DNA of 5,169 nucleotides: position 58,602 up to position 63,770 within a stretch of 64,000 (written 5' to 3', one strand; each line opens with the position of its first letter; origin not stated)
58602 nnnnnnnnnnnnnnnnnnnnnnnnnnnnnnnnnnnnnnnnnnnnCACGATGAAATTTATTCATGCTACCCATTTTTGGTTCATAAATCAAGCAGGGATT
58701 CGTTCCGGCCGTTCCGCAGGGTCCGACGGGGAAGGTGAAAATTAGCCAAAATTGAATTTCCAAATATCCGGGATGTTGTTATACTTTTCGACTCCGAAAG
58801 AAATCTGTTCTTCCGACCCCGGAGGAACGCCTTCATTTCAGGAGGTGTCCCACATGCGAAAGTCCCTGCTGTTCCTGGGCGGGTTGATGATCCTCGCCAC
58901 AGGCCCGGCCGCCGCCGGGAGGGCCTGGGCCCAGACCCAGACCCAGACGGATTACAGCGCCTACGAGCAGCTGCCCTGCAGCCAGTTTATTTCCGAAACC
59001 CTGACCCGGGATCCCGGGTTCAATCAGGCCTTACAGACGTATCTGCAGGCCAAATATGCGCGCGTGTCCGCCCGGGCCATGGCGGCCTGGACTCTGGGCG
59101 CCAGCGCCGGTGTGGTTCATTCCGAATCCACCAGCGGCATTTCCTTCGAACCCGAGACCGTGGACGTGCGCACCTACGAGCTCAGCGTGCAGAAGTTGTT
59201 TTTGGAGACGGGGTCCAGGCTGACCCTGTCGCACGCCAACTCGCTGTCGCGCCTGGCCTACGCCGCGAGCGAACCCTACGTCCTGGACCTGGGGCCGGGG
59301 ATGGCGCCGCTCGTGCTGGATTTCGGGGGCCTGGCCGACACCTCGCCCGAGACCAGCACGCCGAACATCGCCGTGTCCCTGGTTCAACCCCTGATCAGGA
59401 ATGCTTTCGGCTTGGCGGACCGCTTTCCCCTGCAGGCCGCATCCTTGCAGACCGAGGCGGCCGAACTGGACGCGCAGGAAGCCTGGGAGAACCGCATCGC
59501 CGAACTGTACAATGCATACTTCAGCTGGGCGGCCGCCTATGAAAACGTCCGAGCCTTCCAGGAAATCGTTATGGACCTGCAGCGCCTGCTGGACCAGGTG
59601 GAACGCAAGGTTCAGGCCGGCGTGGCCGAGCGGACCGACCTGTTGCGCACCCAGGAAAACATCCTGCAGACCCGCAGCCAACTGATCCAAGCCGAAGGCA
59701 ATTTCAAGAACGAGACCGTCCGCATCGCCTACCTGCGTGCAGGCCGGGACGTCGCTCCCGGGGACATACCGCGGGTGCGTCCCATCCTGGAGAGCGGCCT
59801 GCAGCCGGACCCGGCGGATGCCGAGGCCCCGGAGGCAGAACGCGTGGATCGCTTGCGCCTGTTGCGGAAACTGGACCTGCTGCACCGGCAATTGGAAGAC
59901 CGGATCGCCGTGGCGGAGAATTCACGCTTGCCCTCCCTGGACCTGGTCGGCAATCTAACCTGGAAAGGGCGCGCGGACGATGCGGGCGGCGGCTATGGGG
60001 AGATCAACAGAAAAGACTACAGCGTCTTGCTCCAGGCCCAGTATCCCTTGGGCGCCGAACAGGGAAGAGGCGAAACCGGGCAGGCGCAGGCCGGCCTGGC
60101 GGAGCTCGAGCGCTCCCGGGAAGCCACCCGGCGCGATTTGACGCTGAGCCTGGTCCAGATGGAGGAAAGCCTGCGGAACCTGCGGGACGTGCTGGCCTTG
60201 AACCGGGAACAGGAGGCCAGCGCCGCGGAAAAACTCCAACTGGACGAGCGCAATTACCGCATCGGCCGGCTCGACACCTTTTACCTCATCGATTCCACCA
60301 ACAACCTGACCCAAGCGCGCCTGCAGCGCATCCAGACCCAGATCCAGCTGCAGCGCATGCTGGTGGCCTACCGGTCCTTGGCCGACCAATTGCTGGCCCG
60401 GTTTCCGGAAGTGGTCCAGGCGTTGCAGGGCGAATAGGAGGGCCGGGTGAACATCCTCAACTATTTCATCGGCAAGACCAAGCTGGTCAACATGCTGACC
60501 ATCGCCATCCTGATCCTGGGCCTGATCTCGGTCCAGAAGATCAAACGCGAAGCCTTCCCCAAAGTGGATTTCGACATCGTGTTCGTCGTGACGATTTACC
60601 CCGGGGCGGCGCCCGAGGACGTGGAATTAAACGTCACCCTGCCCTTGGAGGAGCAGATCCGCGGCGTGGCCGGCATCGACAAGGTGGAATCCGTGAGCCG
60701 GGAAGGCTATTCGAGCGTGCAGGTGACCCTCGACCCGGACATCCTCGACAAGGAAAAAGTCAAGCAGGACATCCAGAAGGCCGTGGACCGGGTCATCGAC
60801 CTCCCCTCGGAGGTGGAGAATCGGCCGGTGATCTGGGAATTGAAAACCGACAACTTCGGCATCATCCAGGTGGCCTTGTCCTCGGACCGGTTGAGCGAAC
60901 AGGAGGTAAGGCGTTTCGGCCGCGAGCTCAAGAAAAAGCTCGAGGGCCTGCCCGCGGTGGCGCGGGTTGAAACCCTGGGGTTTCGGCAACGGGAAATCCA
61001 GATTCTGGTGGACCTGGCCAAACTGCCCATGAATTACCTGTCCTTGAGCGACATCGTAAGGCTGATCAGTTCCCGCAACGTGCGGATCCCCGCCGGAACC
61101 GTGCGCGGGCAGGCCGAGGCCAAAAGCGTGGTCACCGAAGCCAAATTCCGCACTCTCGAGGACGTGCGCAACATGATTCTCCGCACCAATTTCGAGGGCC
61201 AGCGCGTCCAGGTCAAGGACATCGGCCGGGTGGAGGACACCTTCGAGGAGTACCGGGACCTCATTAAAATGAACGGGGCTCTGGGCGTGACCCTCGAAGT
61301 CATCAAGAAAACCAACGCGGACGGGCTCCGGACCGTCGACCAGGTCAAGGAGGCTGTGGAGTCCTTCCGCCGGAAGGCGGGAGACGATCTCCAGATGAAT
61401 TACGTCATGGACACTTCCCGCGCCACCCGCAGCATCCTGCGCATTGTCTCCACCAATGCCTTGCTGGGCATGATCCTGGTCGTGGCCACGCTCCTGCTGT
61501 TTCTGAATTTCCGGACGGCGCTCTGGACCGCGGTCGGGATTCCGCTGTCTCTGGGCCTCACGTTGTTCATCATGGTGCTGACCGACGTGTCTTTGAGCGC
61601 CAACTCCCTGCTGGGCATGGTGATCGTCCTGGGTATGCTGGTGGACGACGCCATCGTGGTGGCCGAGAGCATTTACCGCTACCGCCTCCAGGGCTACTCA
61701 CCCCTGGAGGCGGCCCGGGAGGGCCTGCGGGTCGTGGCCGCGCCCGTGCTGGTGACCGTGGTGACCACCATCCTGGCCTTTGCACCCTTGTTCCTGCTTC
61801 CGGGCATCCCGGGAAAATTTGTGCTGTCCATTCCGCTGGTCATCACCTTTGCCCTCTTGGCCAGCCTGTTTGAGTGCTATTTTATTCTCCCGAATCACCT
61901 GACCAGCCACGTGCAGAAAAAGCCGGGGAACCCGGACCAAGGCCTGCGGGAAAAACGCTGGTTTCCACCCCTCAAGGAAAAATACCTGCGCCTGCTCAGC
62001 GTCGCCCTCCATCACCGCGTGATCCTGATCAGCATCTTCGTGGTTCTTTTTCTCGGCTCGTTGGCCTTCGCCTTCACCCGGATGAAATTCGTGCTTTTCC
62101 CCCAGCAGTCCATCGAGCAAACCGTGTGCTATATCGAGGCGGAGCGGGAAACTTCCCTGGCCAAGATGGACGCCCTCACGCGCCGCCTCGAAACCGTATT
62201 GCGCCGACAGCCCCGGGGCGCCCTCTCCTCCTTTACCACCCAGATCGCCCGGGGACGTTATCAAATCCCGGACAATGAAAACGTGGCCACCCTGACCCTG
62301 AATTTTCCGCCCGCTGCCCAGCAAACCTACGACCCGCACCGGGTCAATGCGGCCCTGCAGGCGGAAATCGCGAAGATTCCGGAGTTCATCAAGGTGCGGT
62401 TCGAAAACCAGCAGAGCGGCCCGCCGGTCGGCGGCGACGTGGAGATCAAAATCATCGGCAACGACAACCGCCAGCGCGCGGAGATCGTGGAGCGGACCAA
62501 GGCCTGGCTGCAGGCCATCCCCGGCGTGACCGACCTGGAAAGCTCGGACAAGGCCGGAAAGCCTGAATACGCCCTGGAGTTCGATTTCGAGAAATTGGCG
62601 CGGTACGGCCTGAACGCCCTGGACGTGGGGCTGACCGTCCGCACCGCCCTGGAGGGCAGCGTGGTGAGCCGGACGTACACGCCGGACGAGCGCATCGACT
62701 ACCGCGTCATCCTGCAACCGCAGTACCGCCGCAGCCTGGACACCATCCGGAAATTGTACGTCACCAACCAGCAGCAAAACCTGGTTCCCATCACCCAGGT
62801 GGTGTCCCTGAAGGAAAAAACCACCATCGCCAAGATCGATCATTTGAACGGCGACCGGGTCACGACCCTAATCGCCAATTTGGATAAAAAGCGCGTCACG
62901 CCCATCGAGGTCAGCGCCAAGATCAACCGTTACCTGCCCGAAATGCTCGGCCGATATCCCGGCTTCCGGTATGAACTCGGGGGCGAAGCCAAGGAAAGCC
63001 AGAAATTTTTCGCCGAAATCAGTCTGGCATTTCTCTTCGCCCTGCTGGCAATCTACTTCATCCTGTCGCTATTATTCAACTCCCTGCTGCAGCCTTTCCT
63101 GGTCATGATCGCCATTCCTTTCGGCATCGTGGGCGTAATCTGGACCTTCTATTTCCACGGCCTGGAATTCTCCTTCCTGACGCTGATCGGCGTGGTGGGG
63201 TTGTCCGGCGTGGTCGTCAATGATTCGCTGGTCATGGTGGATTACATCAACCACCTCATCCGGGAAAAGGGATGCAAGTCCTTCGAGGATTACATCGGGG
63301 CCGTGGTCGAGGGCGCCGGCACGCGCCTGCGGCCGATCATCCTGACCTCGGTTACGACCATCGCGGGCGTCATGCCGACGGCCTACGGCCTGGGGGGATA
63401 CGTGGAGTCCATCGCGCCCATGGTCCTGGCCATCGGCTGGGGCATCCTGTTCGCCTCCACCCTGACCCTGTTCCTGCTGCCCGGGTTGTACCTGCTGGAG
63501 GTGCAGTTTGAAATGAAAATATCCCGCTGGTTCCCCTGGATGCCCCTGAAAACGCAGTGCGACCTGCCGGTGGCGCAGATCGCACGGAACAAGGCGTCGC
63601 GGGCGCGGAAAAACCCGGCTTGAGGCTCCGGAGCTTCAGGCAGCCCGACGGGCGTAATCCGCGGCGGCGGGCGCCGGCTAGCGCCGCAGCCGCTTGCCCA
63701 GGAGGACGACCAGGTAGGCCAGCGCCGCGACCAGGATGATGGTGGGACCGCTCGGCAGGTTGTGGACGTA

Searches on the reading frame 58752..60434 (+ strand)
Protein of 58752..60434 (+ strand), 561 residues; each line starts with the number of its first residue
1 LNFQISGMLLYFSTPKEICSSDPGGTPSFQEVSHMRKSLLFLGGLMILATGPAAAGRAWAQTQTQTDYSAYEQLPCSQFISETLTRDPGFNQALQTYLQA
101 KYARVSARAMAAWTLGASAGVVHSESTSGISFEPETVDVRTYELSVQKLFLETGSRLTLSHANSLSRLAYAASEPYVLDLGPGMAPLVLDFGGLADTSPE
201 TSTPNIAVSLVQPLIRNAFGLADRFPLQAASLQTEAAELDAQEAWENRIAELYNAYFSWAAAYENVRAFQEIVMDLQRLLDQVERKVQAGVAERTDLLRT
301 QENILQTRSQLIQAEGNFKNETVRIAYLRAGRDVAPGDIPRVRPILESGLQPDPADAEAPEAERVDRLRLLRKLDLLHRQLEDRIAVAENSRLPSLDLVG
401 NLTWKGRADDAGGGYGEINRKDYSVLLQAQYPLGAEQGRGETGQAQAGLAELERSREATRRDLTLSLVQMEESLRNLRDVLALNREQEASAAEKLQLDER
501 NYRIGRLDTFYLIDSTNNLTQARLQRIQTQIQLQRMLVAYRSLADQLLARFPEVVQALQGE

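Call 13: search_protein_families(library=pfam, proteins=[window:58752-60434:+], max_evalue=0.001)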
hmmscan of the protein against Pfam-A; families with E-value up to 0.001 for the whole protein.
window:58752-60434:+ (561 aa): 1 family
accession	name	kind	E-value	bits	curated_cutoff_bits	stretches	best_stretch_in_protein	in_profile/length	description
PF02321.23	OEP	-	1.3e-28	100.5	22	2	202-328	63-185/187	Outer membrane efflux protein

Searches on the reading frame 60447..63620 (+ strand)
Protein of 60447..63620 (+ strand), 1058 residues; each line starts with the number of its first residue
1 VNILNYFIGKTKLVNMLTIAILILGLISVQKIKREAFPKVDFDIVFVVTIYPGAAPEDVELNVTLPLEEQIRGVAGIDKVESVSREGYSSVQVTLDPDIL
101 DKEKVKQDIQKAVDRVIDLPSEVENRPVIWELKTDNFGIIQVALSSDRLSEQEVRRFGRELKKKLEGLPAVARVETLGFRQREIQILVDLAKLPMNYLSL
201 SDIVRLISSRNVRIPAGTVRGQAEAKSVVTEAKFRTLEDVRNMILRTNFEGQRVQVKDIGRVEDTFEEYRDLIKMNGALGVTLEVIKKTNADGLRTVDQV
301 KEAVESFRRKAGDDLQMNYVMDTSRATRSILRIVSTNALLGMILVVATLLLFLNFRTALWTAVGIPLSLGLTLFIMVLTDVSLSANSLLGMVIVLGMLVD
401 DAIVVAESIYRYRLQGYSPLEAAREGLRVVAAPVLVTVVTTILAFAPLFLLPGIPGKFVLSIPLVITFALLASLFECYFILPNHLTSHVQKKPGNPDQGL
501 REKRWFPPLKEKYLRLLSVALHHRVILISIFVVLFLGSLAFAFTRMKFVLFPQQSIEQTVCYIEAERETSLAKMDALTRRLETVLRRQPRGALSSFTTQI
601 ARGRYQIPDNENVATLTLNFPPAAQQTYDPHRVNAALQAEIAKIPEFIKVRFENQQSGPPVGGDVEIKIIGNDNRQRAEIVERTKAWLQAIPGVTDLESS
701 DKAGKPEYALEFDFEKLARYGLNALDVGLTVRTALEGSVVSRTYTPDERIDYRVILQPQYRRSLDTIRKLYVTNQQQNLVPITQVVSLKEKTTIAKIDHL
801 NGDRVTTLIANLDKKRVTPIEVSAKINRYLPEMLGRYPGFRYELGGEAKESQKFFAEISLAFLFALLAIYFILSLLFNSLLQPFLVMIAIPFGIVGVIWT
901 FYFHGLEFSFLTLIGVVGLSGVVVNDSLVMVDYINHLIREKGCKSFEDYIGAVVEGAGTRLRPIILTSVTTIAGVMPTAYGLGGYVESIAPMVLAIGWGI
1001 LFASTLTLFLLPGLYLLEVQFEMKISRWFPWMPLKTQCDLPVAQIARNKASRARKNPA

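Call 38: search_protein_families(library=pfam, proteins=[window:60447-63620:+], max_evalue=0.00001)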
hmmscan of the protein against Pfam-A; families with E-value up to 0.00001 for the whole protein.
window:60447-63620:+ (1058 aa): 2 families
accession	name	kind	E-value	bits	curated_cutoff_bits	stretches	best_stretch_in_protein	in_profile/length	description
PF00873.25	ACR_tran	-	2.7e-189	631.7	28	1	3-1017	1-1019/1021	AcrB/AcrD/AcrF family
PF02355.23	SecD_SecF_C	-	5.8e-09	36.1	20.5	1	851-1010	26-178/189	Protein export membrane protein SecD/SecF, C-terminal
